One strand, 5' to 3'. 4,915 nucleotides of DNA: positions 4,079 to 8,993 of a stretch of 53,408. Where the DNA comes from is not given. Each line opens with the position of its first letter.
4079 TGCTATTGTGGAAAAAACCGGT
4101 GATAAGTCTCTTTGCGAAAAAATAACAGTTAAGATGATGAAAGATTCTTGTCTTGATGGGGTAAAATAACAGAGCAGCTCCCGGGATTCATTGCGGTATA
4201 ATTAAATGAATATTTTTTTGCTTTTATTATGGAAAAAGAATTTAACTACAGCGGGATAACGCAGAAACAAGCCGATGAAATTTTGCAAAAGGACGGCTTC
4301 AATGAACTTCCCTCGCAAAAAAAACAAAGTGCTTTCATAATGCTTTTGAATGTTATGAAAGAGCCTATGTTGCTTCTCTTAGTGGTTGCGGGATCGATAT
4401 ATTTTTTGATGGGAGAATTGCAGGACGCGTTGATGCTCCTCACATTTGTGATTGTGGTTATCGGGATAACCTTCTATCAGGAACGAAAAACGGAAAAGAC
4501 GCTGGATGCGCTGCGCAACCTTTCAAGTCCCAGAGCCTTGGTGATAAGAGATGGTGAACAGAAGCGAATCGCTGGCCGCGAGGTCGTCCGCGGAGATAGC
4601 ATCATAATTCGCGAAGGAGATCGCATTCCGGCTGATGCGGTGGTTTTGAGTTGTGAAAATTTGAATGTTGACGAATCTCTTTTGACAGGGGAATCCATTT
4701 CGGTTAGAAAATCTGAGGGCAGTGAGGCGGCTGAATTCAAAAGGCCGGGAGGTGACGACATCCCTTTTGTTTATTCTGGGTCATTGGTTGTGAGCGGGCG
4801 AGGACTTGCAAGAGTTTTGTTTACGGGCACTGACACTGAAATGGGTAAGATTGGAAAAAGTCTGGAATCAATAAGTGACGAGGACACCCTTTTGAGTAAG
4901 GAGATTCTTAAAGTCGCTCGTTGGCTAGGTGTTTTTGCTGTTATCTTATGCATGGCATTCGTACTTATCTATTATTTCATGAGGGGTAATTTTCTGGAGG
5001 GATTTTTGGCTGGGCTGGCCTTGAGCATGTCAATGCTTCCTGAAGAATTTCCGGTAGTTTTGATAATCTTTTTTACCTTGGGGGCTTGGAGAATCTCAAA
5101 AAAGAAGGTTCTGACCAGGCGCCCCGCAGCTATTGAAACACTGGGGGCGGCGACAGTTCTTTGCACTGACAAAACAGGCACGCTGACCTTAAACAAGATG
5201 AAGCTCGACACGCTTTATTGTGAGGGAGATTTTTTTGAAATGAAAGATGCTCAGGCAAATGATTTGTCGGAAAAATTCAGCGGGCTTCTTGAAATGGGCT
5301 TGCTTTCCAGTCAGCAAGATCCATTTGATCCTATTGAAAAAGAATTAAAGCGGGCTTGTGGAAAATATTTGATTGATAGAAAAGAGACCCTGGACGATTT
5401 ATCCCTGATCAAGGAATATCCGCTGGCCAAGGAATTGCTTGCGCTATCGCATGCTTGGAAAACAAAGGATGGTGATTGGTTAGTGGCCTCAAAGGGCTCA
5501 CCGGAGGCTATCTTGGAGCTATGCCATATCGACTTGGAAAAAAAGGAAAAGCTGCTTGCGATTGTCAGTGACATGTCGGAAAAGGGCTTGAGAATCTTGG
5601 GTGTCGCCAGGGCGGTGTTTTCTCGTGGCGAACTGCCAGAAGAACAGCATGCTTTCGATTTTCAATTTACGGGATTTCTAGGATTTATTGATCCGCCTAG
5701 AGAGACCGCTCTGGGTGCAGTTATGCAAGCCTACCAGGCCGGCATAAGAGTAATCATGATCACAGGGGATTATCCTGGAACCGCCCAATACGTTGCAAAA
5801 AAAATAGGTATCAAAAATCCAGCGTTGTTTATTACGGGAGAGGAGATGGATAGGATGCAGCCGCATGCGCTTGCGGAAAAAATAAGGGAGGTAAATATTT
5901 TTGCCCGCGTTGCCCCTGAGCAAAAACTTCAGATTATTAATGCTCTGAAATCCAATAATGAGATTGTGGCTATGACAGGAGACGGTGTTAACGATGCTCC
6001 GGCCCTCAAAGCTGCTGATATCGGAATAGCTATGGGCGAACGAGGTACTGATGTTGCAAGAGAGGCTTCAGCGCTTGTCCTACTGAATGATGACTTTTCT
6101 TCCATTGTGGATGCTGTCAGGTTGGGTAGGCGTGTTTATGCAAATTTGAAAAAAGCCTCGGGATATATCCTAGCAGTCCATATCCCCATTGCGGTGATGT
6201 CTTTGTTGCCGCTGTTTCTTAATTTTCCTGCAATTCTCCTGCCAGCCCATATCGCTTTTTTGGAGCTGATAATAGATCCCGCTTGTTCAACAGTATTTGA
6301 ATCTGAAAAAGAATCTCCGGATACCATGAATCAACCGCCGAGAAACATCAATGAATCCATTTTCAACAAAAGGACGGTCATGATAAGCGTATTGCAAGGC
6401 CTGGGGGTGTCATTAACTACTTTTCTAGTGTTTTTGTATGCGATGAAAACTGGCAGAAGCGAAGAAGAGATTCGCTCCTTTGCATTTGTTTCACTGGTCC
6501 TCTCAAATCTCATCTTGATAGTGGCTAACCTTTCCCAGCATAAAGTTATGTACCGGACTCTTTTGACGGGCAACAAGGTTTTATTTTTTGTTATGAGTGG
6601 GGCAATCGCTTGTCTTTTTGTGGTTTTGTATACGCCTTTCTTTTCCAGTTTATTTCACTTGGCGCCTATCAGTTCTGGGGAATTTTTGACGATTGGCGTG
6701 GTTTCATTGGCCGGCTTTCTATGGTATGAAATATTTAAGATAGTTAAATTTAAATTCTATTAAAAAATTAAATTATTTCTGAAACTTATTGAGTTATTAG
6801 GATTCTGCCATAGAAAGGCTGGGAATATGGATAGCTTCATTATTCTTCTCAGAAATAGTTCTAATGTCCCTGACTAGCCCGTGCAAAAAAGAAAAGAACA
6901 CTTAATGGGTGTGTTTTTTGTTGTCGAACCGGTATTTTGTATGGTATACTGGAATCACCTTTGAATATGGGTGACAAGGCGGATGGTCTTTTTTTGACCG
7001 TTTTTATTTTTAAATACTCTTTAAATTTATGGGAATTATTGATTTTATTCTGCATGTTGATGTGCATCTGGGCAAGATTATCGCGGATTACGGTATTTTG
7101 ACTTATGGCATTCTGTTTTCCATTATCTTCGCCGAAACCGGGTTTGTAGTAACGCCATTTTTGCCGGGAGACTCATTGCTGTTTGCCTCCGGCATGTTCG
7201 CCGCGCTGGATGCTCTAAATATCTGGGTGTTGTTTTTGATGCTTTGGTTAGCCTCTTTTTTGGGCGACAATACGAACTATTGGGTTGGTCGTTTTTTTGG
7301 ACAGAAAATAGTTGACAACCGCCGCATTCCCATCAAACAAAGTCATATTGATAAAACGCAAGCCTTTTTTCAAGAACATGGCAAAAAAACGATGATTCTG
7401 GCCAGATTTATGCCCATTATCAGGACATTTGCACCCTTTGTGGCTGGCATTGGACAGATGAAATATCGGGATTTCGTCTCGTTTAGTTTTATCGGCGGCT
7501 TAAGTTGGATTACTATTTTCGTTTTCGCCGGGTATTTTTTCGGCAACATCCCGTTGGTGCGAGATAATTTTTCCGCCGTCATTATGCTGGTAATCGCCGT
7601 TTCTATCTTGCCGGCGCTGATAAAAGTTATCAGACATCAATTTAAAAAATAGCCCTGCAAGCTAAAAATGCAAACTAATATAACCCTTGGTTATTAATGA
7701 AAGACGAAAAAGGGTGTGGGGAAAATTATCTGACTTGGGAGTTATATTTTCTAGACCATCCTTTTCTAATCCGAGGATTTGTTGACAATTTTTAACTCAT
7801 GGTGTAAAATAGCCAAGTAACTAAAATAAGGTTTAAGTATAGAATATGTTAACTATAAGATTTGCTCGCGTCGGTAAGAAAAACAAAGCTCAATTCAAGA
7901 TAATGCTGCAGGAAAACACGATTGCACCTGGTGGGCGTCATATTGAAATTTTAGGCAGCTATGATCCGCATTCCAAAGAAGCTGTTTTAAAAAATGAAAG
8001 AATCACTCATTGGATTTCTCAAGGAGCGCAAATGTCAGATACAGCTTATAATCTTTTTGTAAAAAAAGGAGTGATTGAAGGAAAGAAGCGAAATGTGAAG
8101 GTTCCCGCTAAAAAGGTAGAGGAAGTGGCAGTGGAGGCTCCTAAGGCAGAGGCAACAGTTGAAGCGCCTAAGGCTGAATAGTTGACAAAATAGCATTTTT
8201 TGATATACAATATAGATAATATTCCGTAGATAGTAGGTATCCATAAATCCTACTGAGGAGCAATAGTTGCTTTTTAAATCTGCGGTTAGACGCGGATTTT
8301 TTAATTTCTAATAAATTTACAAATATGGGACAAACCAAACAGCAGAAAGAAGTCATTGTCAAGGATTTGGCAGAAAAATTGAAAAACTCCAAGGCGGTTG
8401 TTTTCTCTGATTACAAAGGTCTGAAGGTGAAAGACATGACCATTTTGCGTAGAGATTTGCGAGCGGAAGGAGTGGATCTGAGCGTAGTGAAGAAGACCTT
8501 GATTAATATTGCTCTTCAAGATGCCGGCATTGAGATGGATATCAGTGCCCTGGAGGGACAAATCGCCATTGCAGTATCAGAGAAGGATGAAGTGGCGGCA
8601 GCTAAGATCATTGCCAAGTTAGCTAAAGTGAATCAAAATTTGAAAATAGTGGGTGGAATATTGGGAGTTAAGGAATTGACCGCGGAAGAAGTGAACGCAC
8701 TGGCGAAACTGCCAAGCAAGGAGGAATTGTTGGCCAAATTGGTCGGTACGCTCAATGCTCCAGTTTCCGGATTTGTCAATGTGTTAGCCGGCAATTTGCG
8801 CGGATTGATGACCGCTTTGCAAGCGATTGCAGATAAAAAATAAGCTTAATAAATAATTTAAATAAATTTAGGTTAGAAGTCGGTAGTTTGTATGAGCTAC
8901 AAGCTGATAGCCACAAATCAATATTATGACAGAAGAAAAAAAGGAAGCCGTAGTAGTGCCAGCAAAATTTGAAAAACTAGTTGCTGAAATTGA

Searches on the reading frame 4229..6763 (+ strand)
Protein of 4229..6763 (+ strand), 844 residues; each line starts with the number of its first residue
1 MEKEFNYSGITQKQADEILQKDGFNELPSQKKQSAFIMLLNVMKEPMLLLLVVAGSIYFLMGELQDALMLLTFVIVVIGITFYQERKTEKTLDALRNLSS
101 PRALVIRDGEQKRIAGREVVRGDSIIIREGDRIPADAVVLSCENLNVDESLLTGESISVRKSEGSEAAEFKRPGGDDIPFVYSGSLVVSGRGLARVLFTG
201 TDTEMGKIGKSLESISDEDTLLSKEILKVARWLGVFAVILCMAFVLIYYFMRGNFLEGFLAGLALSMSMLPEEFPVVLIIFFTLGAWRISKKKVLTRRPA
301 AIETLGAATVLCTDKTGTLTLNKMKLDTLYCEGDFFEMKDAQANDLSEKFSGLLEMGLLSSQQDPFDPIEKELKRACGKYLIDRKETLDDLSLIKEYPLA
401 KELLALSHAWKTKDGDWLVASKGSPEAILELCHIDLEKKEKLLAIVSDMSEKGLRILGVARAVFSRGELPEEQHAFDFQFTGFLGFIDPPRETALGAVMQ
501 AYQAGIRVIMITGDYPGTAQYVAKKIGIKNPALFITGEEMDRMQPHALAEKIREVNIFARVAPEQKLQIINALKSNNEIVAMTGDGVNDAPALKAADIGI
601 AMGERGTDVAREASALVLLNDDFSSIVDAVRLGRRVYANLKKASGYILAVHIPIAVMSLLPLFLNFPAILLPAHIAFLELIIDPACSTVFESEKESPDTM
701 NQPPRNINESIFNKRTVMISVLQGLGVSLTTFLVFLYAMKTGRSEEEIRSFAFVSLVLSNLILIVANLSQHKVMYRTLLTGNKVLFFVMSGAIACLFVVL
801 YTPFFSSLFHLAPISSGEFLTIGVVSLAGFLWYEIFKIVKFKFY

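Call 21: search_protein_families(library=pfam, proteins=[window:4229-6763:+], max_evalue=0.01)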
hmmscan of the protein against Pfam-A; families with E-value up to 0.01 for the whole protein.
window:4229-6763:+ (844 aa): 5 families
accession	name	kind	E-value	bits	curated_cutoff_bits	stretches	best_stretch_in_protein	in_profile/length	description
PF00122.25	E1-E2_ATPase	-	4.8e-41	140.7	28.1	1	98-292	2-181/181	E1-E2 ATPase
PF00689.26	Cation_ATPase_C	-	3.6e-33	115.2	27.3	1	667-838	1-174/175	Cation transporting ATPase, C-terminus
PF00702.32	Hydrolase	-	2.7e-17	64.2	26.4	1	311-597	4-191/191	haloacid dehalogenase-like hydrolase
PF00690.31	Cation_ATPase_N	-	1.8e-09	37.5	20.4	1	7-55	18-66/69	Cation transporter/ATPase, N-terminus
PF08282.18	Hydrolase_3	-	4.7e-06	26.9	20.9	1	568-629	194-254/255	haloacid dehalogenase-like hydrolase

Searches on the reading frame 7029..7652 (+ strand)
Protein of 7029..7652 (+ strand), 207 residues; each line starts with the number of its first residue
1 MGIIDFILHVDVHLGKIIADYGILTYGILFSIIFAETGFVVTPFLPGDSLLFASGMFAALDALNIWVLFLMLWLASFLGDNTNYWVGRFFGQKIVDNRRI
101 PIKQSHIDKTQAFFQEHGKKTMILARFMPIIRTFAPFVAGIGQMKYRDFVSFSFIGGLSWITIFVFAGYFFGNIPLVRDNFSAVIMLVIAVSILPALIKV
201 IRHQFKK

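Call 21: search_protein_families(library=pfam, proteins=[window:7029-7652:+], max_evalue=0.01)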
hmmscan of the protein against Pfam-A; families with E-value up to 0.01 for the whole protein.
window:7029-7652:+ (207 aa): 1 family
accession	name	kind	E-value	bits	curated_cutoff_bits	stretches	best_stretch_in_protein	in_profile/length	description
PF09335.16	VTT_dom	-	1.2e-26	94.1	33.9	1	45-169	1-122/123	VTT domain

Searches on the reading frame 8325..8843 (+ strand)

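Call 21: search_protein_families(library=pfam, proteins=[window:8325-8843:+], max_evalue=0.01)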
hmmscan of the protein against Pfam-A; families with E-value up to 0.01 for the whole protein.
window:8325-8843:+ (172 aa): 1 family
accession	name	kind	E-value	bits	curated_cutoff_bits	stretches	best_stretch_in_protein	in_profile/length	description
PF00466.25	Ribosomal_L10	-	4.4e-24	84.9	22.8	1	4-101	2-100/100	Ribosomal protein L10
